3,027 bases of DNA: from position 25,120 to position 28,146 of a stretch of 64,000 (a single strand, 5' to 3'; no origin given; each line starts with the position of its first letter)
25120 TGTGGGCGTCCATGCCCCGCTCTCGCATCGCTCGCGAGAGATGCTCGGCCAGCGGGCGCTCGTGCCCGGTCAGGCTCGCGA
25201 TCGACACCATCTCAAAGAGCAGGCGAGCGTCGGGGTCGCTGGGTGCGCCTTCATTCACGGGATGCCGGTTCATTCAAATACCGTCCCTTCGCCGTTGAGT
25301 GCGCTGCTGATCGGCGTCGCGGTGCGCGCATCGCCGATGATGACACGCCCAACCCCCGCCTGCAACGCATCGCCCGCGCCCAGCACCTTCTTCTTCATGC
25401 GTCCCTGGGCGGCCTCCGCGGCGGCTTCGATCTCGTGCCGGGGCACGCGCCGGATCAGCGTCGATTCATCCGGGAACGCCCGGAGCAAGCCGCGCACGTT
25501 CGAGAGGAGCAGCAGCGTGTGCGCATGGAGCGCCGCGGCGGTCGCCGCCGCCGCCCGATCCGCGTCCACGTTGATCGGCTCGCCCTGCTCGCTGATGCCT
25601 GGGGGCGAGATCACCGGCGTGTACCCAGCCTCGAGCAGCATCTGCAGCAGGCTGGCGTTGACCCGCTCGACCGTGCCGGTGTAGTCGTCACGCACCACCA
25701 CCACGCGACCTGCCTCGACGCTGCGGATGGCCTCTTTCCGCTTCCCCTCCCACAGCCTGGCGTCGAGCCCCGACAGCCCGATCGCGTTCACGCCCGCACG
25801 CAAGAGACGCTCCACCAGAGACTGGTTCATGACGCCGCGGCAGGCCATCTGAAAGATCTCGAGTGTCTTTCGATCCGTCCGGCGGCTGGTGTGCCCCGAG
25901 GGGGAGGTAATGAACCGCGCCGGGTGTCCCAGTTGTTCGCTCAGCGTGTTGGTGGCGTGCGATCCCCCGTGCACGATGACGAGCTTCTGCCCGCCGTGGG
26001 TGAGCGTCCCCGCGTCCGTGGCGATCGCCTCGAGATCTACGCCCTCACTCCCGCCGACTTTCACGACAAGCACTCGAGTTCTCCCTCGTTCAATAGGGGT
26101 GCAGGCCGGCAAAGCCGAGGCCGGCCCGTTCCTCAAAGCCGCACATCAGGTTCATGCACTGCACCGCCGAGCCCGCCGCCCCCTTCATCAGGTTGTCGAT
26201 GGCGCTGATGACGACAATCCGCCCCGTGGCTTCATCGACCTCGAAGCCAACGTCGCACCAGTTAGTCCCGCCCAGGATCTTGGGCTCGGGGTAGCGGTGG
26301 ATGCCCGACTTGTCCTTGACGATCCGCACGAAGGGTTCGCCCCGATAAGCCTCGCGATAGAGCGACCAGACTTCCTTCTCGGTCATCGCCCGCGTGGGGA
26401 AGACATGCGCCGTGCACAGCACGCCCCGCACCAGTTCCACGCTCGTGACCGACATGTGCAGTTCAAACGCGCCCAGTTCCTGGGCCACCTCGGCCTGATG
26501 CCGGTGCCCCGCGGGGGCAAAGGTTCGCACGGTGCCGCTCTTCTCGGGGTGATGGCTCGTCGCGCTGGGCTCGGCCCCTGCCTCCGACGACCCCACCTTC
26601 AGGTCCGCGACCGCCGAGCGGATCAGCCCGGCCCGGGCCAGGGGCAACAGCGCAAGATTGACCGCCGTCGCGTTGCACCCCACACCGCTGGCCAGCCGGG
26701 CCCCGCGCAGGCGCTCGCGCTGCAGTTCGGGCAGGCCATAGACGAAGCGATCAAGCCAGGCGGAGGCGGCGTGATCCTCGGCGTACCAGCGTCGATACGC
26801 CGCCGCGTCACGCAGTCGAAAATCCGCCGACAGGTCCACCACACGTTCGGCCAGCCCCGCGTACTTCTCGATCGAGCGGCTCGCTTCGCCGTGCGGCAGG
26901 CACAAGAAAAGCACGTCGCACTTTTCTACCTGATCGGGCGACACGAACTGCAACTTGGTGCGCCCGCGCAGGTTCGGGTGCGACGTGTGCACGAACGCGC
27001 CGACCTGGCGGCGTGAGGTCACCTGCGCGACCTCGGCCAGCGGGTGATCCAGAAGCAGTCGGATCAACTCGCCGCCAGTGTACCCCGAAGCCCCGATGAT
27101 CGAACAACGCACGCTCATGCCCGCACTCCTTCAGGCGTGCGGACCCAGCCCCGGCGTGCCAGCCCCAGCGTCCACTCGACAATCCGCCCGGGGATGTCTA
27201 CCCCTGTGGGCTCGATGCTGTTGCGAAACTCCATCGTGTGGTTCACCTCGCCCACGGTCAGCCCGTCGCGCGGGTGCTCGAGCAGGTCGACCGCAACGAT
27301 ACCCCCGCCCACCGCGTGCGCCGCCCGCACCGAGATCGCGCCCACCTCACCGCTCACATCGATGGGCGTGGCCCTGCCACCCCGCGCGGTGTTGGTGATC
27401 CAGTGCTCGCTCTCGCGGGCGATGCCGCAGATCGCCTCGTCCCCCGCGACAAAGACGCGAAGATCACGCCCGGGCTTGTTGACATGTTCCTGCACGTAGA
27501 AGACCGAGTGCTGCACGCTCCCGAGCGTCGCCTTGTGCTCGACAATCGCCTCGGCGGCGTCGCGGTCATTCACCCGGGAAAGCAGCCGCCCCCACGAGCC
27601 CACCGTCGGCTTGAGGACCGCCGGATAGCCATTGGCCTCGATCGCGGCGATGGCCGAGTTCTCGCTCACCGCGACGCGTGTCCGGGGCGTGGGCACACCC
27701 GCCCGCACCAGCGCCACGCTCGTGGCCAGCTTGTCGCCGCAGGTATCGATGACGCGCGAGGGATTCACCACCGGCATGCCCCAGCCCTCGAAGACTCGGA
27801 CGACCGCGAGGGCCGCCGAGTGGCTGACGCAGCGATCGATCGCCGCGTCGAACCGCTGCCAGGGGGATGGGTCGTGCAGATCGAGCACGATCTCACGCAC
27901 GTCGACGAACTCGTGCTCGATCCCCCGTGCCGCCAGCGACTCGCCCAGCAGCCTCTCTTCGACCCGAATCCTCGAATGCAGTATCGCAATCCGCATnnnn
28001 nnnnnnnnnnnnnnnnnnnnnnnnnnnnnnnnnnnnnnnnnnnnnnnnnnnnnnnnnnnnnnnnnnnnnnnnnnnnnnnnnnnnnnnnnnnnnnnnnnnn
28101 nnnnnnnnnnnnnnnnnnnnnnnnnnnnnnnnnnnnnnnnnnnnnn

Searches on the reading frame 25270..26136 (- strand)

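Call 3: search_protein_families(library=ncbifam, proteins=[window:25270-26136:-])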
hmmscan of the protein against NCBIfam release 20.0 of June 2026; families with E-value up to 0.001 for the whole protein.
window:25270-26136:- (288 aa): 14 families
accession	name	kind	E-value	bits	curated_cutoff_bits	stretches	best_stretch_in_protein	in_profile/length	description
NF010659.0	PRK14058.1-1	equivalog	6.1e-120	399.3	223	1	23-287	2-266/267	[LysW]-aminoadipate kinase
NF010661.0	PRK14058.1-3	equivalog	3.1e-75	252.9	251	1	23-287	3-270/283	acetylglutamate/acetylaminoadipate kinase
TIGR00761.1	argB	equivalog_domain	2.5e-63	213.7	151.3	1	23-267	2-231/231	acetylglutamate kinase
NF010662.0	PRK14058.1-4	equivalog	5e-53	179.9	194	1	23-287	2-261/264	[LysW]-aminoadipate/[LysW]-glutamate kinase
NF010660.0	PRK14058.1-2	equivalog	3.9e-47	161.2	241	1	24-271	3-243/249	[LysW]-aminoadipate/[LysW]-glutamate kinase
TIGR01890.1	N-Ac-Glu-synth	equivalog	1.1e-17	64.2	202.85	1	16-267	13-254/429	amino-acid N-acetyltransferase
NF003641.0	PRK05279.1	equivalog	1.4e-16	60.4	344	1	15-267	20-266/441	amino-acid N-acetyltransferase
NF003387.0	PRK04531.1-2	equivalog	4.2e-12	45.3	426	1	19-220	35-217/441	acetylglutamate kinase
NF003386.0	PRK04531.1-1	equivalog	1e-08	34.5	417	1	21-220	42-222/442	acetylglutamate kinase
TIGR01027.1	proB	equivalog_domain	5.3e-08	32.4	186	1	140-285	92-249/363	glutamate 5-kinase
NF040647.1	IPPK_Arch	equivalog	4.4e-05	22.9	120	0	154-285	114-257/259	isopentenyl phosphate kinase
NF009008.0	PRK12354.1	subfamily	8.1e-05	21.9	361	1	174-278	187-291/308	carbamate kinase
TIGR01092.1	P5CS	equivalog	0.00014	20.3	796.75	1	184-286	161-272/715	delta l-pyrroline-5-carboxylate synthetase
TIGR00746.1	arcC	equivalog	0.00022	20.4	358.25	1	185-278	203-300/309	carbamate kinase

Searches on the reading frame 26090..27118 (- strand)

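Call 3: search_protein_families(library=ncbifam, proteins=[window:26090-27118:-])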
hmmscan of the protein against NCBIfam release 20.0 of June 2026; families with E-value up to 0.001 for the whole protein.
window:26090-27118:- (342 aa): 6 families
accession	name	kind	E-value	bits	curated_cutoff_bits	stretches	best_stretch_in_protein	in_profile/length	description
TIGR01850.1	argC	equivalog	1.1e-112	376.7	233.6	1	4-341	2-345/345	N-acetyl-gamma-glutamyl-phosphate reductase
TIGR01851.1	argC_other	equivalog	2e-20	73.4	229.85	1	67-327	50-309/310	N-acetyl-gamma-glutamyl-phosphate reductase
NF006416.0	PRK08664.1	subfamily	4.9e-10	39.1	232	1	2-102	3-112/350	aspartate-semialdehyde dehydrogenase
NF011456.0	PRK14874.1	equivalog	1.3e-07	30.9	223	1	2-102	4-102/346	aspartate-semialdehyde dehydrogenase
TIGR00978.1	asd_EA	equivalog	1.9e-06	27.2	301.2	0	3-105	1-113/342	aspartate-semialdehyde dehydrogenase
TIGR01296.1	asd_B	equivalog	0.00064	18.9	324.2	0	6-102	3-97/339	aspartate-semialdehyde dehydrogenase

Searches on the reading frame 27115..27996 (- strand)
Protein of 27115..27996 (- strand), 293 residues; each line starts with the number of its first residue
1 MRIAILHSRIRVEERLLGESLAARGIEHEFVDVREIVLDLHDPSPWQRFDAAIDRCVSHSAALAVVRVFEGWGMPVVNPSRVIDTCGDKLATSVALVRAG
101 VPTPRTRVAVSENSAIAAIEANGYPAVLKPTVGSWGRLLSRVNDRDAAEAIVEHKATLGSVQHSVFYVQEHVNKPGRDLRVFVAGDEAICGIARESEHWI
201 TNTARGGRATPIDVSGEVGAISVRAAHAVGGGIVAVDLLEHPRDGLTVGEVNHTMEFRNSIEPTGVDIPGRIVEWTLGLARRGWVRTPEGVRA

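Call 3: search_protein_families(library=ncbifam, proteins=[window:27115-27996:-])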
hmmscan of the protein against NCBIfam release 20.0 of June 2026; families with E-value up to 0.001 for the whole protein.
window:27115-27996:- (293 aa): 21 families
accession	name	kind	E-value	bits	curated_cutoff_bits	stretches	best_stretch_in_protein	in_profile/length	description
TIGR02144.1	LysX_arch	equivalog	2e-100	335.5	275.6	1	3-281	1-280/281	lysine biosynthesis protein LysX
TIGR00768.1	rimK_fam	subfamily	1.2e-87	293.8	143.4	1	3-275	2-275/276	RimK family alpha-L-glutamate ligase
NF040720.1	MptN_Meth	equivalog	2.4e-41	141.7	350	1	48-274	55-288/291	tetrahydromethanopterin:alpha-L-glutamate ligase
TIGR04356.1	grasp_GAK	hypoth_equivalog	2.9e-24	85.7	300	1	62-276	73-283/287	GAK system ATP-grasp enzyme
NF007764.0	PRK10446.1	equivalog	3.4e-21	75.8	331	1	47-276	56-286/300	30S ribosomal protein S6--L-glutamate ligase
TIGR04443.1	F420_CofF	equivalog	2.5e-15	56.3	300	1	64-254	68-257/283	coenzyme gamma-F420-2:alpha-L-glutamate ligase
NF002563.0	PRK02186.1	subfamily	2.6e-10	39.2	625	1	65-182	85-198/890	argininosuccinate lyase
NF009402.0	PRK12767.1-1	equivalog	1.2e-09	37.5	218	1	75-155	102-180/329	carbamoyl phosphate synthase-like protein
TIGR02068.2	cya_phycin_syn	equivalog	4.1e-09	35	850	1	83-199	208-319/862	cyanophycin synthetase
NF010623.0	PRK14016.1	subfamily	1.7e-07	29.8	877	1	86-200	212-321/871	cyanophycin synthetase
NF005525.0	PRK07178.1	equivalog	1.8e-07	30.2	768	1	70-156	95-187/471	acetyl-CoA carboxylase biotin carboxylase subunit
NF006406.0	PRK08654.1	equivalog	4.6e-07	28.7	739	1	73-187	99-217/499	acetyl-CoA carboxylase biotin carboxylase subunit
NF009404.0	PRK12767.1-3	equivalog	3.3e-06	26.2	316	1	74-166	97-187/344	carbamoyl phosphate synthase-like protein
NF009471.0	PRK12833.1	equivalog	8.7e-05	21.2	686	1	73-186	102-219/467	acetyl-CoA carboxylase biotin carboxylase subunit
TIGR03103.1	trio_acet_GNAT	equivalog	9e-05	21.2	569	1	84-195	293-398/547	N-acetylglutaminylglutamine synthetase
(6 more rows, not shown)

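Call 7: find_related_loci(query=window:27115-27996:-, collection=genome_contigs, flank=4000)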
Query window:27115-27996:- (293 aa) in genome_contigs; peptide patterns used: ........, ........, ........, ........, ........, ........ (x = any residue, [..] = any of these).
599 stretches matched a pattern (row limit reached: there are more); 525 encode a relative of the query (tblastn E <= 1e-3); the best 80 are kept; 80 distinct loci.
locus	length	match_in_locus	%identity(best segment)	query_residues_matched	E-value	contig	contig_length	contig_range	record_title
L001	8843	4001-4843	76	1-281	1e-148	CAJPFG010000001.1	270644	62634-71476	Phycisphaerales bacterium genome assembly, contig: CONTIG, whole genome shotgun sequence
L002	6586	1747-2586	71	1-280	5e-135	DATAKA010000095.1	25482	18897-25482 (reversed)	MAG TPA_asm: Phycisphaerales bacterium isolate SMAG_U6926 k141_12730, whole genome shotgun sequence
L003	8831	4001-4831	73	1-277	3e-129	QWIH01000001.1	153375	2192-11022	MAG: Leptolyngbya sp. PLA1 test_scaffold_79, whole genome shotgun sequence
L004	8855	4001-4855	68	1-285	2e-128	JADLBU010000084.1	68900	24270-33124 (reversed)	MAG: Phycisphaerales bacterium isolate SJ192 c_000001069825, whole genome shotgun sequence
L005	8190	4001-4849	67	1-283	4e-125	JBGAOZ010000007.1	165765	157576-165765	MAG: Phycisphaerales bacterium isolate MAG_AAO_H125.32 AAOH125-32_opera_contig_411, whole genome shotgun sequence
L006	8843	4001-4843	65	1-281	8e-125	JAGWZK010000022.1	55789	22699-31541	MAG: Planctomycetota bacterium isolate REEB511 contig-150_866, whole genome shotgun sequence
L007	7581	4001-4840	67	1-280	9e-125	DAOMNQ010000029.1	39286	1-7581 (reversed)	MAG TPA_asm: Phycisphaerales bacterium isolate AMR_MDS_5908 NODE_490_length_39286_cov_4.906401, whole genome shotgun seq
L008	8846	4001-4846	67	1-282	2e-124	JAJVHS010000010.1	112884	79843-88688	MAG: Phycisphaerales bacterium isolate Bin_122_1R c_000000000804, whole genome shotgun sequence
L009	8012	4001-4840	66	1-280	4e-124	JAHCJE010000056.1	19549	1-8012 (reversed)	MAG: Phycisphaeraceae bacterium isolate TGS_PLA3 PLA3_56, whole genome shotgun sequence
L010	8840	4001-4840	66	1-280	2e-122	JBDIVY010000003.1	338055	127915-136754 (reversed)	MAG: Phycisphaerales bacterium isolate Bin_30 NODE_15_length_338055_cov_9.940218, whole genome shotgun sequence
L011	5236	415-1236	67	1-274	4e-122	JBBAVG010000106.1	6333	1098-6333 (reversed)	MAG: Phycisphaerales bacterium isolate EUL_317 ctg140-EUL_317, whole genome shotgun sequence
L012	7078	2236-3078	66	1-281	5e-122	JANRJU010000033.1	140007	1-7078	MAG: Planctomycetota bacterium isolate bins.190 k141_1312871, whole genome shotgun sequence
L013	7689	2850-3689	69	1-280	2e-121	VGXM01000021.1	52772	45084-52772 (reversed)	MAG: Phycisphaerae bacterium isolate M_DeepCast_65m_mx_077 M_DeepCast_65m_mx_077_Ga0194120_10001002, whole genome shotgu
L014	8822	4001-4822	66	1-274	7e-121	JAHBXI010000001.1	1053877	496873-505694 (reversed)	MAG: Phycisphaeraceae bacterium isolate ACE_PLA10 PLA10_1, whole genome shotgun sequence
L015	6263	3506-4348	64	1-281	3e-119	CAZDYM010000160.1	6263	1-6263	MAG TPA_asm: uncultured Phycisphaeraceae bacterium isolate SRP290908_co2_62 genome assembly, contig: NODE_19035_length_6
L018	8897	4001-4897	60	1-293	3e-116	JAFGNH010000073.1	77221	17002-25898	MAG: Anaerolineales bacterium isolate Zod_Metabat.534 k87_3323059, whole genome shotgun sequence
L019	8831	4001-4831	63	1-277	2e-116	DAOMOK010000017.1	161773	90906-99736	MAG TPA_asm: Chloroflexota bacterium isolate AMR_MDS_5888 NODE_43_length_161773_cov_24.263236, whole genome shotgun sequ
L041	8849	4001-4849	53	1-283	2e-105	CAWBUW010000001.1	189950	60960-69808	MAG: uncultured Chloroflexia bacterium isolate MFD03899.bin.1.41 genome assembly, contig: contig_13671, whole genome sho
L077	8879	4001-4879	52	1-293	1e-101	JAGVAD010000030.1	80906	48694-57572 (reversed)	MAG: Anaerolineales bacterium isolate DeMMO6_43 c_000000087268, whole genome shotgun sequence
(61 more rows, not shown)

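Call 53: search_protein_families(library=ncbifam, proteins=[L077:4001-4885:+, L077:5939-6778:+, L077:6788-7975:+, L041:4001-4894:+, L041:6067-6876:+, L019:4001-4843:+, L019:5969-6853:+, L019:6871-8100:+, L018:4001-4900:+, L018:5929-6741:+], max_evalue=1e-40)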
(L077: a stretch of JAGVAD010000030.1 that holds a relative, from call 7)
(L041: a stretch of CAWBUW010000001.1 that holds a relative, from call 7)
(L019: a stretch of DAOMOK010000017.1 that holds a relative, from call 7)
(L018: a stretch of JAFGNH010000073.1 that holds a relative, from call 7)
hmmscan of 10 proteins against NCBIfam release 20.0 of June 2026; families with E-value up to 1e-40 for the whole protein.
L077:4001-4885:+ (294 aa): 3 families
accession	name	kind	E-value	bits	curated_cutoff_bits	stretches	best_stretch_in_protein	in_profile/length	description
TIGR02144.1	LysX_arch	equivalog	3.1e-101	338.2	275.6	1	3-281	1-280/281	lysine biosynthesis protein LysX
TIGR00768.1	rimK_fam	subfamily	2.4e-90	302.7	143.4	1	3-275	2-275/276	RimK family alpha-L-glutamate ligase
NF040720.1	MptN_Meth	equivalog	6.5e-51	173.1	350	1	63-275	76-289/291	tetrahydromethanopterin:alpha-L-glutamate ligase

L077:5939-6778:+ (279 aa): 4 families
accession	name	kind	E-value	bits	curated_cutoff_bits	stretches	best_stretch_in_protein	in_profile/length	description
NF010659.0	PRK14058.1-1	equivalog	7.7e-118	392.4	223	1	14-278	2-266/267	[LysW]-aminoadipate kinase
NF010661.0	PRK14058.1-3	equivalog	3.9e-75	252.5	251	1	13-279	2-271/283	acetylglutamate/acetylaminoadipate kinase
TIGR00761.1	argB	equivalog_domain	4.6e-60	203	151.3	1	14-258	2-231/231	acetylglutamate kinase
NF010662.0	PRK14058.1-4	equivalog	1.8e-57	194.5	194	1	14-278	2-261/264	[LysW]-aminoadipate/[LysW]-glutamate kinase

L077:6788-7975:+ (395 aa): 62 families (the best 25 are shown)
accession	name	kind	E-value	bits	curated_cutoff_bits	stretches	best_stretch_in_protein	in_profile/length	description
NF042418.1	LysJ_Th_th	equivalog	1.5e-143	478.4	700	1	9-388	3-385/386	[LysW]-aminoadipate semialdehyde transaminase LysJ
TIGR00707.1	argD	subfamily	2.2e-135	451.4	410.05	1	20-386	5-378/381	acetylornithine/succinylornithine family transaminase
NF002874.0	PRK03244.1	equivalog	1.1e-123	413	457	1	20-387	21-391/399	acetylornithine transaminase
NF002797.0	PRK02936.1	equivalog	4.8e-121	404.1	496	1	21-388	8-377/385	acetylornithine transaminase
NF002325.0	PRK01278.1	subfamily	2.1e-113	379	372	1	19-387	8-385/395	acetylornithine transaminase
NF045491.1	LysJ_Sulfobales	equivalog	2.5e-112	375.6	700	1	21-388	7-377/386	[LysW]-aminoadipate semialdehyde/glutamate semialdehyde transaminase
NF004426.0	PRK05769.1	equivalog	2.5e-103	346.2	552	1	180-388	220-437/441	acetyl ornithine aminotransferase family protein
NF003468.0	PRK05093.1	subfamily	6.2e-103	344.6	522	1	24-385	23-396/405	acetylornithine/succinyldiaminopimelate transaminase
NF003145.0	PRK04073.1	equivalog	7.7e-103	344.1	656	1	10-382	8-389/396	ornithine--oxo-acid transaminase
NF003087.0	PRK04013.1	equivalog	1.2e-102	343.7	528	1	27-385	9-355/364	acetylornithine/acetyl-lysine aminotransferase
NF003273.0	PRK04260.1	equivalog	2.9e-102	342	616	1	21-386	8-373/376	acetylornithine transaminase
TIGR03246.1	arg_catab_astC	subfamily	4.8e-102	341.9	609.95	1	24-384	17-389/397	acetylornithine/succinylornithine family transaminase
NF053554.1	prodigi_MAP_PigE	equivalog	1.9e-100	337.5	850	1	27-349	403-738/837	prodigiosin MAP biosynthesis aminotransferase PigE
NF009047.0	PRK12381.1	subfamily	1.5e-98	330.3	630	1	19-384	16-393/406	bifunctional succinylornithine transaminase/acetylornithine transaminase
NF008570.0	PRK11522.1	equivalog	1.7e-97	326.9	612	1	32-388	76-454/464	putrescine aminotransferase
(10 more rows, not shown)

L041:4001-4894:+ (297 aa): 3 families
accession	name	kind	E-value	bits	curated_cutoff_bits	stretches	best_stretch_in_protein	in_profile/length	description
TIGR02144.1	LysX_arch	equivalog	3.1e-104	348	275.6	1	3-282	1-281/281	lysine biosynthesis protein LysX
TIGR00768.1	rimK_fam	subfamily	3.5e-93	312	143.4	1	3-276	2-276/276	RimK family alpha-L-glutamate ligase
NF040720.1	MptN_Meth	equivalog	1.2e-50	172.2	350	1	65-276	78-290/291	tetrahydromethanopterin:alpha-L-glutamate ligase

L041:6067-6876:+ (269 aa): 4 families
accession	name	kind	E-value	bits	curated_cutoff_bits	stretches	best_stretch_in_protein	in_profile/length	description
NF010659.0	PRK14058.1-1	equivalog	3.8e-113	377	223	1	4-268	2-266/267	[LysW]-aminoadipate kinase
NF010661.0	PRK14058.1-3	equivalog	1.6e-69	234.1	251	1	3-268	2-270/283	acetylglutamate/acetylaminoadipate kinase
TIGR00761.1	argB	equivalog_domain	1.6e-57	194.7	151.3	1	3-248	1-231/231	acetylglutamate kinase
NF010662.0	PRK14058.1-4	equivalog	1.1e-55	188.6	194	1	4-268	2-261/264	[LysW]-aminoadipate/[LysW]-glutamate kinase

L019:4001-4843:+ (280 aa): 3 families
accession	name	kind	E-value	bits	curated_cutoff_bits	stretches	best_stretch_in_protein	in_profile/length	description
TIGR02144.1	LysX_arch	equivalog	1.3e-99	332.9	275.6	1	4-277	2-276/281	lysine biosynthesis protein LysX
TIGR00768.1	rimK_fam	subfamily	4e-85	285.5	143.4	1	4-275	3-275/276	RimK family alpha-L-glutamate ligase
NF040720.1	MptN_Meth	equivalog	1.3e-43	149.2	350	1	65-276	78-290/291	tetrahydromethanopterin:alpha-L-glutamate ligase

L019:5969-6853:+ (294 aa): 5 families
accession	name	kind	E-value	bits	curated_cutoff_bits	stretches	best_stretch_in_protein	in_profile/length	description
NF010659.0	PRK14058.1-1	equivalog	3.1e-125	416.7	223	1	25-291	1-266/267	[LysW]-aminoadipate kinase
NF010661.0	PRK14058.1-3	equivalog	1.8e-75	253.7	251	1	25-292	2-271/283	acetylglutamate/acetylaminoadipate kinase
TIGR00761.1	argB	equivalog_domain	3.5e-66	223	151.3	1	25-270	1-230/231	acetylglutamate kinase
NF010662.0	PRK14058.1-4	equivalog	2.5e-55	187.5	194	1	25-292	1-262/264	[LysW]-aminoadipate/[LysW]-glutamate kinase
NF010660.0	PRK14058.1-2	equivalog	6.5e-41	140.8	241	1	25-275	1-243/249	[LysW]-aminoadipate/[LysW]-glutamate kinase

L019:6871-8100:+ (409 aa): 61 families (the best 25 are shown)
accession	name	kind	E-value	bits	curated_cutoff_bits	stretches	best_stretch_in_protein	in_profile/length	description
NF042418.1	LysJ_Th_th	equivalog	3.2e-138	460.8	700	1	24-403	4-385/386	[LysW]-aminoadipate semialdehyde transaminase LysJ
TIGR00707.1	argD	subfamily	1e-132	442.5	410.05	1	34-403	5-380/381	acetylornithine/succinylornithine family transaminase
NF002874.0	PRK03244.1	equivalog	1.5e-130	435.6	457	1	32-407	19-396/399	acetylornithine transaminase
NF002797.0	PRK02936.1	equivalog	7.8e-116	387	496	1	34-405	7-379/385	acetylornithine transaminase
NF002325.0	PRK01278.1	subfamily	6.4e-114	380.6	372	1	33-406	8-389/395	acetylornithine transaminase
NF004426.0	PRK05769.1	equivalog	8.6e-107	357.6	552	2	195-405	220-439/441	acetyl ornithine aminotransferase family protein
NF003087.0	PRK04013.1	equivalog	3.7e-103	345.5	528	1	35-406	4-361/364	acetylornithine/acetyl-lysine aminotransferase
NF005993.0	PRK08117.1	subfamily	2e-101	339.7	574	2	194-406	205-430/433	aspartate aminotransferase family protein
NF003468.0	PRK05093.1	subfamily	2e-101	339.6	522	1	33-405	18-401/405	acetylornithine/succinyldiaminopimelate transaminase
NF045491.1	LysJ_Sulfobales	equivalog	6e-100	334.8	700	1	34-402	6-376/386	[LysW]-aminoadipate semialdehyde/glutamate semialdehyde transaminase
TIGR03246.1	arg_catab_astC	subfamily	1.1e-98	330.8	609.95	1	33-399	12-389/397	acetylornithine/succinylornithine family transaminase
NF008570.0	PRK11522.1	equivalog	1.1e-97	327.6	612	1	47-407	77-458/464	putrescine aminotransferase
NF003145.0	PRK04073.1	equivalog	3.7e-97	325.4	656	1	22-403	6-395/396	ornithine--oxo-acid transaminase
NF053554.1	prodigi_MAP_PigE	equivalog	2.2e-96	324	850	1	39-364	401-738/837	prodigiosin MAP biosynthesis aminotransferase PigE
TIGR01885.1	Orn_aminotrans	equivalog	2e-94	316.6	378.4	1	22-403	3-401/402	ornithine--oxo-acid transaminase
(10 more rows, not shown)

L018:4001-4900:+ (299 aa): 3 families
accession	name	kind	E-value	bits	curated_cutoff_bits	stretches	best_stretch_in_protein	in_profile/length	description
TIGR02144.1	LysX_arch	equivalog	2.8e-100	335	275.6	1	3-278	1-277/281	lysine biosynthesis protein LysX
TIGR00768.1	rimK_fam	subfamily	1.9e-87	293.1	143.4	1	3-276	2-276/276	RimK family alpha-L-glutamate ligase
NF040720.1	MptN_Meth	equivalog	8.6e-46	156.3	350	1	46-276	53-290/291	tetrahydromethanopterin:alpha-L-glutamate ligase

L018:5929-6741:+ (270 aa): 4 families
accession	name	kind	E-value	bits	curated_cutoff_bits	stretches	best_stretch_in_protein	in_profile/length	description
NF010659.0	PRK14058.1-1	equivalog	3.1e-121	403.6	223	1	3-269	1-266/267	[LysW]-aminoadipate kinase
NF010661.0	PRK14058.1-3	equivalog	1.1e-79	267.5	251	1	3-269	2-270/283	acetylglutamate/acetylaminoadipate kinase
TIGR00761.1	argB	equivalog_domain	2.8e-61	207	151.3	1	3-249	1-231/231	acetylglutamate kinase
NF010662.0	PRK14058.1-4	equivalog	4.2e-55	186.7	194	1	3-269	1-261/264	[LysW]-aminoadipate/[LysW]-glutamate kinase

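Call 56: find_related_loci(query=window:27115-27996:-, collection=metagenome_contigs, flank=1500)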
Query window:27115-27996:- (293 aa) in metagenome_contigs; peptide patterns used: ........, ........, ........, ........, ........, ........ (x = any residue, [..] = any of these).
600 stretches matched a pattern (row limit reached: there are more); 521 encode a relative of the query (tblastn E <= 1e-3); the best 80 are kept; 80 distinct loci.
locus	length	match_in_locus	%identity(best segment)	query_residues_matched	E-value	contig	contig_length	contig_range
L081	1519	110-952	76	1-281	2e-162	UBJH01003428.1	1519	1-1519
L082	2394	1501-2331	74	1-277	5e-140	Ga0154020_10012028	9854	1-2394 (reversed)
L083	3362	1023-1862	69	1-280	2e-129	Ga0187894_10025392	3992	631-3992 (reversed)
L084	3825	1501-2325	68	1-275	1e-125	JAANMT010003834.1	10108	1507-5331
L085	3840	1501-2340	69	1-280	9e-122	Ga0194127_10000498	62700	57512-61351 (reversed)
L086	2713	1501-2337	65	3-281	6e-123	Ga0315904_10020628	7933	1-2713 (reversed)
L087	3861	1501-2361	64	1-281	2e-119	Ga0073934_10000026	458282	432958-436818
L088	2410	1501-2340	65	1-281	8e-122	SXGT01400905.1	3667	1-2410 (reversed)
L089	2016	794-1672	59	1-293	2e-126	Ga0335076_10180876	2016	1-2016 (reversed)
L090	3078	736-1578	63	1-281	3e-120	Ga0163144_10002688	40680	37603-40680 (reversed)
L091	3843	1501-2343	62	1-281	2e-117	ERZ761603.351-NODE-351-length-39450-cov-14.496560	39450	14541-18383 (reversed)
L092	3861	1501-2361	62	1-282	1e-116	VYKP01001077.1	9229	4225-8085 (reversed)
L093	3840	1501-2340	62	1-280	7e-116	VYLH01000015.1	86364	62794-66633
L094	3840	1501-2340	63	1-280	2e-115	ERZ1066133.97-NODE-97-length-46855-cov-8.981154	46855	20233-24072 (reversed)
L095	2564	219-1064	60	2-283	9e-116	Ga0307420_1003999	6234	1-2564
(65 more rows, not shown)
